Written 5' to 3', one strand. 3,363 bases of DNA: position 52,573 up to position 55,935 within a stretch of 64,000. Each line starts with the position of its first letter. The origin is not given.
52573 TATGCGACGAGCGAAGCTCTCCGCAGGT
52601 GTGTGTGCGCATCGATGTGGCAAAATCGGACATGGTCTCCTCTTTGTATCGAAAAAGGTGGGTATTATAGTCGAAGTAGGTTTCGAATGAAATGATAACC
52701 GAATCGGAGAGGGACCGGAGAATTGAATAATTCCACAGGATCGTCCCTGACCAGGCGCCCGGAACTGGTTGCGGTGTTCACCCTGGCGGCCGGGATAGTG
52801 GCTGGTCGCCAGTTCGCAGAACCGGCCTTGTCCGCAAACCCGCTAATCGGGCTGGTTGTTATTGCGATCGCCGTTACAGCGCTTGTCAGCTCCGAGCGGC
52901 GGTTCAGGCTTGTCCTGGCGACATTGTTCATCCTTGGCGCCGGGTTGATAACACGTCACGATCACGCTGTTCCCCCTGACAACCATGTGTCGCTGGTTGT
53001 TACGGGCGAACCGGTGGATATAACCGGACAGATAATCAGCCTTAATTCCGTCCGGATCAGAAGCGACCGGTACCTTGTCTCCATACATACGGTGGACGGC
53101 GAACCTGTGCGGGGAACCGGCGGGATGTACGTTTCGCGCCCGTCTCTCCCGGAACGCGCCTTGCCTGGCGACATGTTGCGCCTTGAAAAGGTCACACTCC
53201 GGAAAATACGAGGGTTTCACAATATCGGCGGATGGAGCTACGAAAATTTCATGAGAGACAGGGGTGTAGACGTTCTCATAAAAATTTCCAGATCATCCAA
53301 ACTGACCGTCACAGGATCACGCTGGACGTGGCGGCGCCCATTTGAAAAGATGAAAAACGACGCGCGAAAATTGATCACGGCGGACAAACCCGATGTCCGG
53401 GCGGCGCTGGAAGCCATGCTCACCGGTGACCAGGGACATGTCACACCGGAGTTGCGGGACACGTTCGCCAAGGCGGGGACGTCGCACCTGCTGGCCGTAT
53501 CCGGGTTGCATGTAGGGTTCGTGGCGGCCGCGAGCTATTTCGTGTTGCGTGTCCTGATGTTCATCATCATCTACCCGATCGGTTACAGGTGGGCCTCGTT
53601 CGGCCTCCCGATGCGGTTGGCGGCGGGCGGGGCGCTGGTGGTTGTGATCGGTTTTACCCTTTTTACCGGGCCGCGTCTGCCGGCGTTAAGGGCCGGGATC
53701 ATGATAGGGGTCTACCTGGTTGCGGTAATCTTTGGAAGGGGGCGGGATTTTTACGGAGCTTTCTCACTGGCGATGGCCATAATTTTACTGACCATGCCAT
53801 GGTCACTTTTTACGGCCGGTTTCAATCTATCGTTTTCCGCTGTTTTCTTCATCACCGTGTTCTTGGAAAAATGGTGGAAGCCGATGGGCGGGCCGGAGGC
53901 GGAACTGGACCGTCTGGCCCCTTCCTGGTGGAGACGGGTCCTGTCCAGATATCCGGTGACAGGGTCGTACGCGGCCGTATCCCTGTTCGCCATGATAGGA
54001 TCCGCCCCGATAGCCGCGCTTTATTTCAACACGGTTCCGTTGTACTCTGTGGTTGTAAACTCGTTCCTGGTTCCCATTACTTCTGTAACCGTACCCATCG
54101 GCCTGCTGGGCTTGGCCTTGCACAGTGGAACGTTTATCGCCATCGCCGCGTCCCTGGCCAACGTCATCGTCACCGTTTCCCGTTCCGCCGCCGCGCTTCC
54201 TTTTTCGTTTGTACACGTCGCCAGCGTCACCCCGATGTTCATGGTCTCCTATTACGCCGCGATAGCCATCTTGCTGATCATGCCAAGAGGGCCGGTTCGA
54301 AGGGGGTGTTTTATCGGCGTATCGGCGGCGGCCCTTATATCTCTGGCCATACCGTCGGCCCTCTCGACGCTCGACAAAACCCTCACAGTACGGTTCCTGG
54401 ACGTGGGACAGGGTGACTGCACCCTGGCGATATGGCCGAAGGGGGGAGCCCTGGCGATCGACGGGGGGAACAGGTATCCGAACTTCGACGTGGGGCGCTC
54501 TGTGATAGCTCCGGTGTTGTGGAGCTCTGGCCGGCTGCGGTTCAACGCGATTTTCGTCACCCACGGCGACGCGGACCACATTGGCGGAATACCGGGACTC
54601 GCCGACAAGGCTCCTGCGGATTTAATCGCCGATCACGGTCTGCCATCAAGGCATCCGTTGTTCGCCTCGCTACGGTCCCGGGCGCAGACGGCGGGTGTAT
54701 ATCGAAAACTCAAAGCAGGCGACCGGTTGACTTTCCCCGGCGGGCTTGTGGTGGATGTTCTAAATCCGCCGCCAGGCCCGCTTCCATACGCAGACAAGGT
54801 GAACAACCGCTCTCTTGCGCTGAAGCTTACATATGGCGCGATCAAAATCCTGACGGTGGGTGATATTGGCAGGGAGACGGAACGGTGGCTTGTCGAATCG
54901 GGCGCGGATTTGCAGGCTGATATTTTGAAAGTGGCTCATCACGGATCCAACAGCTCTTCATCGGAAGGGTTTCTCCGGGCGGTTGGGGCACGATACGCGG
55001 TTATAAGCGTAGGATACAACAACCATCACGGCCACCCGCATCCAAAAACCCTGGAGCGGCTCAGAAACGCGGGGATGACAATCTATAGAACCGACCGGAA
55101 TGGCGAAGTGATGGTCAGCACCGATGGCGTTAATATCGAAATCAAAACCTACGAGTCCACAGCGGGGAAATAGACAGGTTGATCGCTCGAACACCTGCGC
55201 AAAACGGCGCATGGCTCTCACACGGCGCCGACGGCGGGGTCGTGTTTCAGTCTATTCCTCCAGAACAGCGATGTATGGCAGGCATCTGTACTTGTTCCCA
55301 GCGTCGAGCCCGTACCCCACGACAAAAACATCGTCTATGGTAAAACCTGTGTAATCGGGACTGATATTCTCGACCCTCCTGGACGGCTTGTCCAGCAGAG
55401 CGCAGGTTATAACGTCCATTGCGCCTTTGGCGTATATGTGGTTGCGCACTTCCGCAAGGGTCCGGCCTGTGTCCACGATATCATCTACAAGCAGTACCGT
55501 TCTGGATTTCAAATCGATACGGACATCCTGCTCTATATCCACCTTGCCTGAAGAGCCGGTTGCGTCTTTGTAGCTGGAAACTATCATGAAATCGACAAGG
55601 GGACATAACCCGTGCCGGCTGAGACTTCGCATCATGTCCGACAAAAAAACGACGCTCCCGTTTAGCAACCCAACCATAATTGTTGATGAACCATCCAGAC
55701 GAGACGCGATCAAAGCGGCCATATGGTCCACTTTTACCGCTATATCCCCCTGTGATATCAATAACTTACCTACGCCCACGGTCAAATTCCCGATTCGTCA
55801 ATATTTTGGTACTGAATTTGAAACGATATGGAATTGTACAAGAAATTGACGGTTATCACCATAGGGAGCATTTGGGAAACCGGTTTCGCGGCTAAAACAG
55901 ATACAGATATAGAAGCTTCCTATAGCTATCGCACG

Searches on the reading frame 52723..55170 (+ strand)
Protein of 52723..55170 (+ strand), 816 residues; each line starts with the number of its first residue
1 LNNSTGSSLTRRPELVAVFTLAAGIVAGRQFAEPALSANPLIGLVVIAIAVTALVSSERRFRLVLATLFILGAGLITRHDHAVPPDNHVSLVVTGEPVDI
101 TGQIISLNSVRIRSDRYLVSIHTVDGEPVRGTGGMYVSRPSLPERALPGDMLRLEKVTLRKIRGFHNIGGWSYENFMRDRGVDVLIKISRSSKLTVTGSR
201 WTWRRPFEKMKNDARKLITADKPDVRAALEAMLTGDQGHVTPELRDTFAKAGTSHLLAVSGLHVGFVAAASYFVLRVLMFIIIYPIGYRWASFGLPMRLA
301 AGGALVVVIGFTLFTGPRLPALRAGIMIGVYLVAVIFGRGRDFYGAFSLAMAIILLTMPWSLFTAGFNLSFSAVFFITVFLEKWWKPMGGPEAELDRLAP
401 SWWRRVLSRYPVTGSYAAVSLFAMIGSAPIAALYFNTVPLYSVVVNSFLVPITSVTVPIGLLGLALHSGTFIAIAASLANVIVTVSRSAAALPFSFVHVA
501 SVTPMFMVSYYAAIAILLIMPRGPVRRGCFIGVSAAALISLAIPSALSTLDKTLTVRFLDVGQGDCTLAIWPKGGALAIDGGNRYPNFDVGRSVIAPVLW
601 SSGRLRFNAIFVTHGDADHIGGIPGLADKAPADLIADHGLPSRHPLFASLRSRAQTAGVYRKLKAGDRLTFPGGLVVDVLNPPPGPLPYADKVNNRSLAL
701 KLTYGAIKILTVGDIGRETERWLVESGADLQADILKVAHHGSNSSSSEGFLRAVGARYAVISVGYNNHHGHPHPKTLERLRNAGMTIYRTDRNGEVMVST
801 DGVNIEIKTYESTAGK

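Call 55: search_protein_families(library=pfam, proteins=[window:52723-55170:+], max_evalue=1e-8)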
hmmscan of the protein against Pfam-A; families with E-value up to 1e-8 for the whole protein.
window:52723-55170:+ (816 aa): 3 families
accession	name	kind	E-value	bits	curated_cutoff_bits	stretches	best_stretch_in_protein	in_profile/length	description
PF03772.21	Competence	-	5.1e-50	170.8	23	1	232-521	1-267/270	Competence protein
PF13567.11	DUF4131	-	6.2e-16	59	31.6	1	36-190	3-161/165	Domain of unknown function (DUF4131)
PF00753.33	Lactamase_B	-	6e-11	43.1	22.7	1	561-764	3-195/196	Metallo-beta-lactamase superfamily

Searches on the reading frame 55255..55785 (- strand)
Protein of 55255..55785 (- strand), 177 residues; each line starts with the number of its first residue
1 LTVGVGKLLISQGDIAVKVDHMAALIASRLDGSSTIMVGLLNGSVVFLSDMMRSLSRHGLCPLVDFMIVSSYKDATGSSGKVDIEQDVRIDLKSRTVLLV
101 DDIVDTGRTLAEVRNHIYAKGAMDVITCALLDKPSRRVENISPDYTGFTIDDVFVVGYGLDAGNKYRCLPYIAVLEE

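Call 55: search_protein_families(library=pfam, proteins=[window:55255-55785:-], max_evalue=1e-8)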
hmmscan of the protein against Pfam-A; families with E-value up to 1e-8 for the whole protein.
window:55255-55785:- (177 aa): 1 family
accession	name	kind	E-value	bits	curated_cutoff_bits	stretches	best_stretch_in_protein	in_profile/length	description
PF00156.33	Pribosyltran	-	2.9e-27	95.4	26.3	1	15-161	11-156/158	Phosphoribosyl transferase domain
